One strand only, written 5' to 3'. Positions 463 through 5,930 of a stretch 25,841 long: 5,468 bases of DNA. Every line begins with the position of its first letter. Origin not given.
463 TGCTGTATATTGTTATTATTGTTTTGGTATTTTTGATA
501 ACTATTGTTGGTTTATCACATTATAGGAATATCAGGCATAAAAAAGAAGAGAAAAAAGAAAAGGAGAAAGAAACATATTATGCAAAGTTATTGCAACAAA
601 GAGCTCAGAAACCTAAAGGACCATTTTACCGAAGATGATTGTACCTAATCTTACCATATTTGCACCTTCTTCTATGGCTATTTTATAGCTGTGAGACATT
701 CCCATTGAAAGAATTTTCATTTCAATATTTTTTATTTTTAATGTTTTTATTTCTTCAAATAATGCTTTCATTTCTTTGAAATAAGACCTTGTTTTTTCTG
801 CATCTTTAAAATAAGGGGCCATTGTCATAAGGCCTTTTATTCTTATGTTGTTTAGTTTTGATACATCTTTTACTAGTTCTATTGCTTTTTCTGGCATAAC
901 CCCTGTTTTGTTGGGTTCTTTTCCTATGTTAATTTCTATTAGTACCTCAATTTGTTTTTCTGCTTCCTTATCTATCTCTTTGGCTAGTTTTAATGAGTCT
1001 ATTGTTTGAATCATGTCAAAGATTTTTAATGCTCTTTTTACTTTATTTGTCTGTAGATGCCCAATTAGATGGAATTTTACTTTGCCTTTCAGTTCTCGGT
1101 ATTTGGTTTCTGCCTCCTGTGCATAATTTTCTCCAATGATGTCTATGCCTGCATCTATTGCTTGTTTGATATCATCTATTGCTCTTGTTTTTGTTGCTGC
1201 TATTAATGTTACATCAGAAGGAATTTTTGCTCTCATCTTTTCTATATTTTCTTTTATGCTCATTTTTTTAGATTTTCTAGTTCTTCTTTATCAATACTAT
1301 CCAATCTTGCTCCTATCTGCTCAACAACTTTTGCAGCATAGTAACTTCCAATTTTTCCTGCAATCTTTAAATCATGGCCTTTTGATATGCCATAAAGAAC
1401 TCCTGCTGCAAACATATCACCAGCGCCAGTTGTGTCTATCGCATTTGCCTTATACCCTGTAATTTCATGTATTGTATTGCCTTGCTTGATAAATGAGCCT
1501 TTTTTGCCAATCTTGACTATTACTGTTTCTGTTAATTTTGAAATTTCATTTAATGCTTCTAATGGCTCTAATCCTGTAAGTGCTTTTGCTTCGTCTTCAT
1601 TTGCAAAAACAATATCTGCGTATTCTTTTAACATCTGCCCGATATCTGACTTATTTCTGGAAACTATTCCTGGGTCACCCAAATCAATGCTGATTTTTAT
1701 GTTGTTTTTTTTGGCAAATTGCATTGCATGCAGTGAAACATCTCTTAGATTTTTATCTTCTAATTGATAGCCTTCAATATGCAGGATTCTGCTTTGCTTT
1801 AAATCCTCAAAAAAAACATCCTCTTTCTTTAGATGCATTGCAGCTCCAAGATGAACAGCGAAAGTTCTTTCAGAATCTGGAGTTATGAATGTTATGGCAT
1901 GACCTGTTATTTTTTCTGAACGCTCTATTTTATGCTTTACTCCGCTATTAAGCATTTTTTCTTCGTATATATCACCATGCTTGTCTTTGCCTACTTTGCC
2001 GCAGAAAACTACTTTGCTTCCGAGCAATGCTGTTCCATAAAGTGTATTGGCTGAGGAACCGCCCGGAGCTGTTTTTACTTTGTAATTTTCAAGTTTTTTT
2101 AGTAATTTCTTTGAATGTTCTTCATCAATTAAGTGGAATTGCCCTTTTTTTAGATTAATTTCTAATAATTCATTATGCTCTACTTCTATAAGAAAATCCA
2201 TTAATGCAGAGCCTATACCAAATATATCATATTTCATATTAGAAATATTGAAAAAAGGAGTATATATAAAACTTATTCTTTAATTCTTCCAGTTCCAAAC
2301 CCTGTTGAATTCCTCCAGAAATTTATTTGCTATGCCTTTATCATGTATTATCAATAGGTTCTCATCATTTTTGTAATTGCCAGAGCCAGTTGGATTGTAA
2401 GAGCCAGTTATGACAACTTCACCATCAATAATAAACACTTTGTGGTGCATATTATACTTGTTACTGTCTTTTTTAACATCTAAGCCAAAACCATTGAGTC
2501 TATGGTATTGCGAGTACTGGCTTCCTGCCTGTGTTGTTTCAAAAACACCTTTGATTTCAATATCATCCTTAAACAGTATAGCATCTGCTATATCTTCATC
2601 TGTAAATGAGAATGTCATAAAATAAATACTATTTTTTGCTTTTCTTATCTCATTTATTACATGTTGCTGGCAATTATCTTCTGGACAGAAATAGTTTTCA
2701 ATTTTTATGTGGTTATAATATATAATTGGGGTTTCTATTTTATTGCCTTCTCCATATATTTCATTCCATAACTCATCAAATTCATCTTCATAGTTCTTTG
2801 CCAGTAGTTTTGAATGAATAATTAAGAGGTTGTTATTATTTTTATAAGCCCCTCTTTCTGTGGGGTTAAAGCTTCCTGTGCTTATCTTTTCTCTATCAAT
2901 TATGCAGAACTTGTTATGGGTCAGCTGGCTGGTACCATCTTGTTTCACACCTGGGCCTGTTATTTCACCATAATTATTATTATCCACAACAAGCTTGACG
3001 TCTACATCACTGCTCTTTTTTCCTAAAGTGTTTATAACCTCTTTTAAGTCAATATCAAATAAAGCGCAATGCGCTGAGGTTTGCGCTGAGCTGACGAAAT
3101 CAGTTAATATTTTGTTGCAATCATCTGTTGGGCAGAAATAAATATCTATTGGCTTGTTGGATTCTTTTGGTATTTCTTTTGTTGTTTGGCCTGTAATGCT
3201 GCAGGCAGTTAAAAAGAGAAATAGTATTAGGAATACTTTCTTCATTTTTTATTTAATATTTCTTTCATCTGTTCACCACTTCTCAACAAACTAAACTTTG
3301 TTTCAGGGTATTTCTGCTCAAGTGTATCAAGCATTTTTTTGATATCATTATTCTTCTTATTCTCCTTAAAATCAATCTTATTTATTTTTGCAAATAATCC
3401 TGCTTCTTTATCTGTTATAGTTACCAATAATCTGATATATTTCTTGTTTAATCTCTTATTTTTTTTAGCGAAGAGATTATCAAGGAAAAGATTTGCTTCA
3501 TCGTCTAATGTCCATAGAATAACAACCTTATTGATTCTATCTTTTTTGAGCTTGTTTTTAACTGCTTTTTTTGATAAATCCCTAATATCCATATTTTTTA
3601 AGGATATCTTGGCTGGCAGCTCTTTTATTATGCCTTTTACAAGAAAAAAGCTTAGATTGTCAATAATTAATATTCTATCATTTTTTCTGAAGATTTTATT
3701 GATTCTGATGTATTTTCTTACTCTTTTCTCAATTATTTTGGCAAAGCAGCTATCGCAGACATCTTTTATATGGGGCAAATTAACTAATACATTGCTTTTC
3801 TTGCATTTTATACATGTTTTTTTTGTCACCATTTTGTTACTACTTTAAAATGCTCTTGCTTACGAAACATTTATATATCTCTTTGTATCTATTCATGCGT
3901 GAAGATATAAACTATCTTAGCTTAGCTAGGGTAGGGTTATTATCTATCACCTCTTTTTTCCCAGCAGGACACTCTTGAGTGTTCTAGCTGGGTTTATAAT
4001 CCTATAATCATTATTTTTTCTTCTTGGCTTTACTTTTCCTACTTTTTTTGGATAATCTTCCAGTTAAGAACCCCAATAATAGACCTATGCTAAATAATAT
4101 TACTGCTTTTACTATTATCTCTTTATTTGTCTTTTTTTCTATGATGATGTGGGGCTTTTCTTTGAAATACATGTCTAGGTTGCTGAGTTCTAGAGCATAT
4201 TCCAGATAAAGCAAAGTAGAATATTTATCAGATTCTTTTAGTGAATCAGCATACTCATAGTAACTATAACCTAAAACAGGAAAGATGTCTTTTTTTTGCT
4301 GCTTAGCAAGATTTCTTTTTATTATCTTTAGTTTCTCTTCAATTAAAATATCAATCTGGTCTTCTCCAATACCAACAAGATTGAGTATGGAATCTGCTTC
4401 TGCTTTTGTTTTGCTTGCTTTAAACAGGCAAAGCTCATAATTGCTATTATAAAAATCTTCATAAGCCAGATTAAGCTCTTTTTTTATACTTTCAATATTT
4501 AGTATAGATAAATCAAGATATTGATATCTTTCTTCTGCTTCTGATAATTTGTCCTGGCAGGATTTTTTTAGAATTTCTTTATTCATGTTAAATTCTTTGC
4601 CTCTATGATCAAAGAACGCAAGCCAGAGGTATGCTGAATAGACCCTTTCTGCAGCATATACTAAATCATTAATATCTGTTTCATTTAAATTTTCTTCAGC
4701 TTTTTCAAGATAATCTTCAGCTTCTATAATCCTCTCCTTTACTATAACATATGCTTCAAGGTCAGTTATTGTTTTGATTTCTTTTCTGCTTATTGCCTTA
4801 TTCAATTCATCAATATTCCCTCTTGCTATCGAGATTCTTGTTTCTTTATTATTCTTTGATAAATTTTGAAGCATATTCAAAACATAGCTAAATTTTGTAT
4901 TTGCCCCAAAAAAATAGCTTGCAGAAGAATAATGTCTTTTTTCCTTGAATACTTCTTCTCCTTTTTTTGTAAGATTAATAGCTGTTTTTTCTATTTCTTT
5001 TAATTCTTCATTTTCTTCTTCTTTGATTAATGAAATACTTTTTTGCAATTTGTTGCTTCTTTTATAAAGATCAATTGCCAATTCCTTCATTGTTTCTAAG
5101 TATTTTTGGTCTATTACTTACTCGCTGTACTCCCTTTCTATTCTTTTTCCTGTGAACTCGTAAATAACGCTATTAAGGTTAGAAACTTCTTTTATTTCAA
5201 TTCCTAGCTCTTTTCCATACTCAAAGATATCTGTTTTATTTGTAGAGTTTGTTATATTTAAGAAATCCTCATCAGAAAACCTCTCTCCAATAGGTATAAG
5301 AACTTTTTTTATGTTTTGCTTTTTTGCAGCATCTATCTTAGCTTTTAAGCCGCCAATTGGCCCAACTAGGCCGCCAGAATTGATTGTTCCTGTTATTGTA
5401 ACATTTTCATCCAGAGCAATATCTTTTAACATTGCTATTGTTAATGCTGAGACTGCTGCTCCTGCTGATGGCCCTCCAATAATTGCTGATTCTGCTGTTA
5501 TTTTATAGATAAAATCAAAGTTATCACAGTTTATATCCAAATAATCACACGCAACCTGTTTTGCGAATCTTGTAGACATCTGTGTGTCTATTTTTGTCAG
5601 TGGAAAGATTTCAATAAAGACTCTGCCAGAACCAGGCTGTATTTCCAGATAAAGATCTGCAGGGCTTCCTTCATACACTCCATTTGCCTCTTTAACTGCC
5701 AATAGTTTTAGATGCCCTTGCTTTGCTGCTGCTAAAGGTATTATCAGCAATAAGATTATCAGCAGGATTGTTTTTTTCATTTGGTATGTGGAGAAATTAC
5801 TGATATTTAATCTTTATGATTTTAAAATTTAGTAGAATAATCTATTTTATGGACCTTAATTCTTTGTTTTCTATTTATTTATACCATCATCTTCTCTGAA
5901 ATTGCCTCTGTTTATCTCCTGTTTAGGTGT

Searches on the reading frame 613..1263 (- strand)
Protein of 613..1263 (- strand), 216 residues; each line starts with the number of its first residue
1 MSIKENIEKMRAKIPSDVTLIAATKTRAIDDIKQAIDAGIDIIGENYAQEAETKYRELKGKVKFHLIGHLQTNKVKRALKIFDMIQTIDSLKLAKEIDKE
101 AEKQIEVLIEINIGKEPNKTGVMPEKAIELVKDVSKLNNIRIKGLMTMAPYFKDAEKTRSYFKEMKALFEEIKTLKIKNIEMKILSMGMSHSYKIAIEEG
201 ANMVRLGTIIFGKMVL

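Call 6: search_protein_families(library=pfam, proteins=[window:613-1263:-], max_evalue=0.01)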
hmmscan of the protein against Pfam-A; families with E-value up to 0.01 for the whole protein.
window:613-1263:- (216 aa): 4 families
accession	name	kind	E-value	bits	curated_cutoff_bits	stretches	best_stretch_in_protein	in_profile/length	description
PF01168.26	Ala_racemase_N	-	2.2e-27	96.6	24.1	1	2-212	5-217/220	Alanine racemase, N-terminal domain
PF08679.17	DsrD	-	0.0019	18.9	24.2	1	154-183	13-42/65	Dissimilatory sulfite reductase D (DsrD)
PF04620.18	FlaA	-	0.003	17.7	25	0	29-71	114-156/230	Flagellar filament outer layer protein Flaa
PF07651.22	ANTH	-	0.0047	16.4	21.5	1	60-173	114-239/276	ANTH domain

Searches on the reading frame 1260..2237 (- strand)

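Call 6: search_protein_families(library=pfam, proteins=[window:1260-2237:-], max_evalue=0.01)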
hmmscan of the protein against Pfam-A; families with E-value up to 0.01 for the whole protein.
window:1260-2237:- (325 aa): 2 families
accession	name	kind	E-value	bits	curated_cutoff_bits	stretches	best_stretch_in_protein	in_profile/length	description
PF00294.29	PfkB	-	1.5e-52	179.2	25.8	1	50-313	27-298/302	pfkB family carbohydrate kinase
PF08543.17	Phos_pyr_kin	-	2.3e-05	24.3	27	1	198-306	111-233/246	Phosphomethylpyrimidine kinase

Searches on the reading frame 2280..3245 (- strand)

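Call 6: search_protein_families(library=pfam, proteins=[window:2280-3245:-], max_evalue=0.01)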
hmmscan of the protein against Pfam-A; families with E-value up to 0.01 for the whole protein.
window:2280-3245:- (321 aa): 3 families
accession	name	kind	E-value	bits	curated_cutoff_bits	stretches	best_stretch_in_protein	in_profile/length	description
PF13091.12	PLDc_2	-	1.6e-38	131.9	27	2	196-317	1-132/132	PLD-like domain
PF07894.18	SACK1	-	1.6e-06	28.3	21.4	0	265-316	218-268/274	Scaffolding anchor of CK1 domain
PF00614.28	PLDc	-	0.00011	22.5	21.9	0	264-284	3-23/28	Phospholipase D Active site motif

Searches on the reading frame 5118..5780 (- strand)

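Call 3: search_protein_families(library=pfam, proteins=[window:5118-5780:-], max_evalue=0.1)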
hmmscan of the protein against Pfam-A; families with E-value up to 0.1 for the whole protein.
window:5118-5780:- (220 aa): 2 families
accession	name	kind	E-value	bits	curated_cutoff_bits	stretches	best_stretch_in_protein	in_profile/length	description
PF05362.19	Lon_C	-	2.5e-13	50.5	21.1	1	102-165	108-171/205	Lon protease (S16) C-terminal proteolytic domain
PF10566.15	Glyco_hydro_97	-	0.09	12.6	32.5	0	146-199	37-94/275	Glycoside hydrolase 97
